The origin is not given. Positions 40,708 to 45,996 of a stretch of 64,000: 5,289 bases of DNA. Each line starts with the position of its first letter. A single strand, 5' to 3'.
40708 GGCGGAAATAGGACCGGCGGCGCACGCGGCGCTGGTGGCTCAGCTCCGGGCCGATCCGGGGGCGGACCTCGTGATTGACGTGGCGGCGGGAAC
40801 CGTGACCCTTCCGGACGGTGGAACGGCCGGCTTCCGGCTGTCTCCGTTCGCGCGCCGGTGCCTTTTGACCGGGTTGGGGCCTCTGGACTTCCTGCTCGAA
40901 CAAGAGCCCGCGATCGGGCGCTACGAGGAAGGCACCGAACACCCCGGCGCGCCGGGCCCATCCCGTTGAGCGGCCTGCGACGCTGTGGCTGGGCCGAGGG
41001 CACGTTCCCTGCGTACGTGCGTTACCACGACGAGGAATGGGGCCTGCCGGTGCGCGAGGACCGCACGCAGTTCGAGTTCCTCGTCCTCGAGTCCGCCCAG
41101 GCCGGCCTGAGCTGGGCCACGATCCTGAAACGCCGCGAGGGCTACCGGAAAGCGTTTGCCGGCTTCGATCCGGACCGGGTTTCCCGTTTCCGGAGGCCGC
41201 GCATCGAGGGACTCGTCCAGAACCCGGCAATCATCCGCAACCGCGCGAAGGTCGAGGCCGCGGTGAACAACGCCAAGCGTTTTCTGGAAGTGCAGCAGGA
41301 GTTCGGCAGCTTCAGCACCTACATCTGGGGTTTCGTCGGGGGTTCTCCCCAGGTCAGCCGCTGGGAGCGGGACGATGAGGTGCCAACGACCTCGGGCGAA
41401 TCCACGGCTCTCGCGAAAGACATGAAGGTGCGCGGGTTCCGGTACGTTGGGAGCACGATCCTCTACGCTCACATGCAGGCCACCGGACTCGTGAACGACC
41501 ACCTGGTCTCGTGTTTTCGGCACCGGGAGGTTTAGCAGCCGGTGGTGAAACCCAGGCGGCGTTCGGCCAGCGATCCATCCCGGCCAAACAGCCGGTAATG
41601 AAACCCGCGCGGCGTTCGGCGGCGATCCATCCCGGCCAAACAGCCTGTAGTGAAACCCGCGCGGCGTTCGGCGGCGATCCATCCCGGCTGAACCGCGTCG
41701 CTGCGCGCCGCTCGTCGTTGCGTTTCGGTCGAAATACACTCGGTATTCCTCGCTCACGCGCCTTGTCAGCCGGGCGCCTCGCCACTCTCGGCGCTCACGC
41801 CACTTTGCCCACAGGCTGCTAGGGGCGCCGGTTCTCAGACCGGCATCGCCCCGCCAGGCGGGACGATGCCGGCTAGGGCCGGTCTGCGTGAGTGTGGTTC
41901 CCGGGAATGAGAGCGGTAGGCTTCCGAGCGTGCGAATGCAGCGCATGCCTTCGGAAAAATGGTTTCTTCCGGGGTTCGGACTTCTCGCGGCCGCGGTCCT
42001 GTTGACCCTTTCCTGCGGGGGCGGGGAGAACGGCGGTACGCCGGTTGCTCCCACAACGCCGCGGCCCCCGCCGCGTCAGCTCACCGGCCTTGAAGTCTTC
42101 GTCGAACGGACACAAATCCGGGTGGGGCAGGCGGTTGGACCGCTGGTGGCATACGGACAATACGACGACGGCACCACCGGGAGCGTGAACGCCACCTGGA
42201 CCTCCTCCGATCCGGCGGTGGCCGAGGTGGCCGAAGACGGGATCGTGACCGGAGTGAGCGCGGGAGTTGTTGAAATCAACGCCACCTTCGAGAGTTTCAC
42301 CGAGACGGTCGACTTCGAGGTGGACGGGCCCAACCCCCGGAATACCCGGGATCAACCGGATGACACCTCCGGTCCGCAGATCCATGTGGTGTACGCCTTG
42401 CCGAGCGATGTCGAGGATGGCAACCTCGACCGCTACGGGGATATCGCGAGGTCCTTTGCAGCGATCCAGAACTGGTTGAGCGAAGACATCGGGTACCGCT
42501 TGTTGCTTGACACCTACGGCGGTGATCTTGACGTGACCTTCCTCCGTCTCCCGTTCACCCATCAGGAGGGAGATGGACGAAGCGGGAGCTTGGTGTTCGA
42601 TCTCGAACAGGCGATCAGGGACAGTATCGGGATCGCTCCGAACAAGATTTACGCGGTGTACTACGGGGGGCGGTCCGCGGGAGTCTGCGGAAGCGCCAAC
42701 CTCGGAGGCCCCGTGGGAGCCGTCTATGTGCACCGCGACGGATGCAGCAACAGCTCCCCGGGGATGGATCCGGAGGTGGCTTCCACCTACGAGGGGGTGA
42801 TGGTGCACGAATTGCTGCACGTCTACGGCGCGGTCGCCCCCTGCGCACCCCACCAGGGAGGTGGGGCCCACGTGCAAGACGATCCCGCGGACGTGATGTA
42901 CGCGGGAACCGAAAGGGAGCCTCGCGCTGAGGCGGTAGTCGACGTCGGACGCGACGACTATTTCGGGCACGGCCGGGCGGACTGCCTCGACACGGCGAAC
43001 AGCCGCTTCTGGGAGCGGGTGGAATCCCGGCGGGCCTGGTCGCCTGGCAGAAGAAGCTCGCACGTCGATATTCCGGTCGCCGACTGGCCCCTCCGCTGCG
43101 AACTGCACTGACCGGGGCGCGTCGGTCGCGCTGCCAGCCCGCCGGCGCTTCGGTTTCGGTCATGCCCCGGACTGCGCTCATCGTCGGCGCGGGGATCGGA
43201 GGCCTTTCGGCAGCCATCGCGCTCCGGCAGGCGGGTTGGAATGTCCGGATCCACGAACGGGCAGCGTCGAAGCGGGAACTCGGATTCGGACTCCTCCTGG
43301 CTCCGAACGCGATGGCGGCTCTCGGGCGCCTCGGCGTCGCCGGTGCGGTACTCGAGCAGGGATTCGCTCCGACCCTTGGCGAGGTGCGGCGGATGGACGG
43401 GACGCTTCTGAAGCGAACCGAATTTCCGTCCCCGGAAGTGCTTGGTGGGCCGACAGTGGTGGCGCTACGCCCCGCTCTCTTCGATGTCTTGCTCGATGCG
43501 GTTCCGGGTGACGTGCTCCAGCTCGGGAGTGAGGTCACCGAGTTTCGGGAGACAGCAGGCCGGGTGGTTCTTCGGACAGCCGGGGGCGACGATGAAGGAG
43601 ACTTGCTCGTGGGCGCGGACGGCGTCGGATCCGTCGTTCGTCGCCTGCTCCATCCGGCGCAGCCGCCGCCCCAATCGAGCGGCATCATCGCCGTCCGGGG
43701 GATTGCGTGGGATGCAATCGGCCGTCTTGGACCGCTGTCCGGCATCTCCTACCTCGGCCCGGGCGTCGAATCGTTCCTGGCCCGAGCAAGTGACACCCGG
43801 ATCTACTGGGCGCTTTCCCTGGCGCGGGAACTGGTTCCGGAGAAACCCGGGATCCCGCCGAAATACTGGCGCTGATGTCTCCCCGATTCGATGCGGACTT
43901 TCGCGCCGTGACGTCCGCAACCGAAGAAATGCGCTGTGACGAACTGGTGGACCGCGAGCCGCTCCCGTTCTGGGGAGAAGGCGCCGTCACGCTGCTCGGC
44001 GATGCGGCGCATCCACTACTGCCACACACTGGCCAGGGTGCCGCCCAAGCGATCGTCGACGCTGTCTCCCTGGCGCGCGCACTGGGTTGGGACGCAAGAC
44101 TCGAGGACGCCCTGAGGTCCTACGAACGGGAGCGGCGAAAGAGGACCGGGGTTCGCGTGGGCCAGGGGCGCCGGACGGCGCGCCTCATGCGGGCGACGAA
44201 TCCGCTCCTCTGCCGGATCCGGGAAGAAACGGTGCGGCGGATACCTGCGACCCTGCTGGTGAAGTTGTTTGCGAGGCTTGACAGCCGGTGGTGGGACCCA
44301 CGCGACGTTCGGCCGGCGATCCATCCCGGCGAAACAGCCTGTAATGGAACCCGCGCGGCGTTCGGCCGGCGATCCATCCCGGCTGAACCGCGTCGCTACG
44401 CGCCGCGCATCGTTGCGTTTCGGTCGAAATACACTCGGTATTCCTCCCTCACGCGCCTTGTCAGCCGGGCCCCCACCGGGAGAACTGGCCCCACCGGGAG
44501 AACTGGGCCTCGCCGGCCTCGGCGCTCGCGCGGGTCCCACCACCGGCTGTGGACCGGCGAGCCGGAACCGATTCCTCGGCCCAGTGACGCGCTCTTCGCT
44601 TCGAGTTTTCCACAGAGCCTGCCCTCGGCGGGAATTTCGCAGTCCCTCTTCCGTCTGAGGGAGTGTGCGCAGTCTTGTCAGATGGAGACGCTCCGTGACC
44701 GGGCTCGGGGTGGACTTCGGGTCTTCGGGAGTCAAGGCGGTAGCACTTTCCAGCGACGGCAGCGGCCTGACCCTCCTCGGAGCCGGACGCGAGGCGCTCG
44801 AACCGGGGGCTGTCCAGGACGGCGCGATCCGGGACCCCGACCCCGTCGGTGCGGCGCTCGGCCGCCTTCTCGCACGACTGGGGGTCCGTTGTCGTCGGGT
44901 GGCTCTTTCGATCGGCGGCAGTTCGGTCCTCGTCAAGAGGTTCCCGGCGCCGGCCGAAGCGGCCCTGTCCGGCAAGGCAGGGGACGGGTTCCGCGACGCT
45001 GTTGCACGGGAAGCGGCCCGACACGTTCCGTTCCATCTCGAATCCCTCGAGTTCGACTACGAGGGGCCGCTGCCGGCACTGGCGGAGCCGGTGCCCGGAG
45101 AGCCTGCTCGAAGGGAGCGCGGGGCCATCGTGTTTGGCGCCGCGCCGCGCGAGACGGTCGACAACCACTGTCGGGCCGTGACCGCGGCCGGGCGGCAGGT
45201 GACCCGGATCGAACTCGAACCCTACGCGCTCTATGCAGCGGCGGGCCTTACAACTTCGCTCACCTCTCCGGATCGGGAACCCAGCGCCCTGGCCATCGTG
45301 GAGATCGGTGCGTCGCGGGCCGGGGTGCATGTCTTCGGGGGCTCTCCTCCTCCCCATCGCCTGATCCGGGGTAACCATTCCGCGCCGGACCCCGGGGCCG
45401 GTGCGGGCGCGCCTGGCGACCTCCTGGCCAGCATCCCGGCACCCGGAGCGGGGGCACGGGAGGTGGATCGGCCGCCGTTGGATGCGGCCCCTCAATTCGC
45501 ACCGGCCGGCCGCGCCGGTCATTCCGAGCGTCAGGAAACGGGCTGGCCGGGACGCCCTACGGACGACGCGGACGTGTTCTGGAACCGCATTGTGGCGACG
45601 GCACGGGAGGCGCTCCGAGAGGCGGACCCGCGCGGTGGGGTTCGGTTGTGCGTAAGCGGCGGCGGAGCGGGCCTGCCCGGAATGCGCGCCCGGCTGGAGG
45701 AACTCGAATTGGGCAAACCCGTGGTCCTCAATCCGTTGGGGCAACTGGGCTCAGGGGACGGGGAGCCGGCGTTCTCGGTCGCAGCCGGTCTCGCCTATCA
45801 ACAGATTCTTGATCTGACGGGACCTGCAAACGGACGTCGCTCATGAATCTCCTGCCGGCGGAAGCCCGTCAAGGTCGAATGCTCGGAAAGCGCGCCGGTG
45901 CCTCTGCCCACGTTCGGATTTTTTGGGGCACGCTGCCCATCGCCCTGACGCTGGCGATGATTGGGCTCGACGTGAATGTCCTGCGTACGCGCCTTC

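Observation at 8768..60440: Pervasive modular MITE/REP-like element family with termini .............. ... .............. at nine or more intergenic loci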

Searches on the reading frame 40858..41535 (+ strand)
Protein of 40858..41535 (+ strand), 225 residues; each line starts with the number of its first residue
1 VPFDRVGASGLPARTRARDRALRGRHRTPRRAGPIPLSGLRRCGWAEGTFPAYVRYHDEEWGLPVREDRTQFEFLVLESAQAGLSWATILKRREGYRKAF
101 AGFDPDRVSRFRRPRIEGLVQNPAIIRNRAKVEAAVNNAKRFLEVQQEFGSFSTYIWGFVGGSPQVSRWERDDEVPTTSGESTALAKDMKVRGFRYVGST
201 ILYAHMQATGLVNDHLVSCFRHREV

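Call 10: search_protein_families(library=pfam, proteins=[window:40858-41535:+])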
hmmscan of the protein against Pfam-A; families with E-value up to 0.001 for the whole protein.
window:40858-41535:+ (225 aa): 1 family
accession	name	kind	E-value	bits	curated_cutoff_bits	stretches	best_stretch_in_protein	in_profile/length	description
PF03352.18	Adenine_glyco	-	2.2e-74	249.6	25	1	47-222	3-177/177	Methyladenine glycosylase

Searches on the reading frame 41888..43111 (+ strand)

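Call 10: search_protein_families(library=pfam, proteins=[window:41888-43111:+])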
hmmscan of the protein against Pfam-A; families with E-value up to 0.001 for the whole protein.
window:41888-43111:+ (407 aa): 1 family
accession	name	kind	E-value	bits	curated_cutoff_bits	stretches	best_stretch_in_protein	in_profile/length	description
PF02368.24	Big_2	-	7.4e-08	32.7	22.8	1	77-136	14-70/79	Bacterial Ig-like domain (group 2)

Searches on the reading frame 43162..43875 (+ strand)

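Call 10: search_protein_families(library=pfam, proteins=[window:43162-43875:+])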
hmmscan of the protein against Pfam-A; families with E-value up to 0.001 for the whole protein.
window:43162-43875:+ (237 aa): 5 families
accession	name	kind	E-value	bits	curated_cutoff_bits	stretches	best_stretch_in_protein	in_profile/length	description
PF01494.25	FAD_binding_3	-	2.4e-10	40.6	22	1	5-171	4-175/349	FAD binding domain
PF01266.30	DAO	-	2.3e-05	24.5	27.9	1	6-34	3-31/353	FAD dependent oxidoreductase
PF13450.12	NAD_binding_8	-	7.8e-05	23.3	21.9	1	7-34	1-28/68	NAD(P)-binding Rossmann-like domain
PF07992.20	Pyr_redox_2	-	0.00022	21.2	26.1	1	6-50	4-46/291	Pyridine nucleotide-disulphide oxidoreductase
PF00890.30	FAD_binding_2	-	0.00081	19.1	20.4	1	5-38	2-35/414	FAD binding domain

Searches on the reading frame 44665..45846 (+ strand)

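Call 10: search_protein_families(library=pfam, proteins=[window:44665-45846:+])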
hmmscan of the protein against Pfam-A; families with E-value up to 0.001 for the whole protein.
window:44665-45846:+ (393 aa): 1 family
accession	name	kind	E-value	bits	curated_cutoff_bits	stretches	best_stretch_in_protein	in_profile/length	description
PF11104.14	PilM_2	-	6.4e-25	88.2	27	1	15-224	1-197/340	Type IV pilus assembly protein PilM;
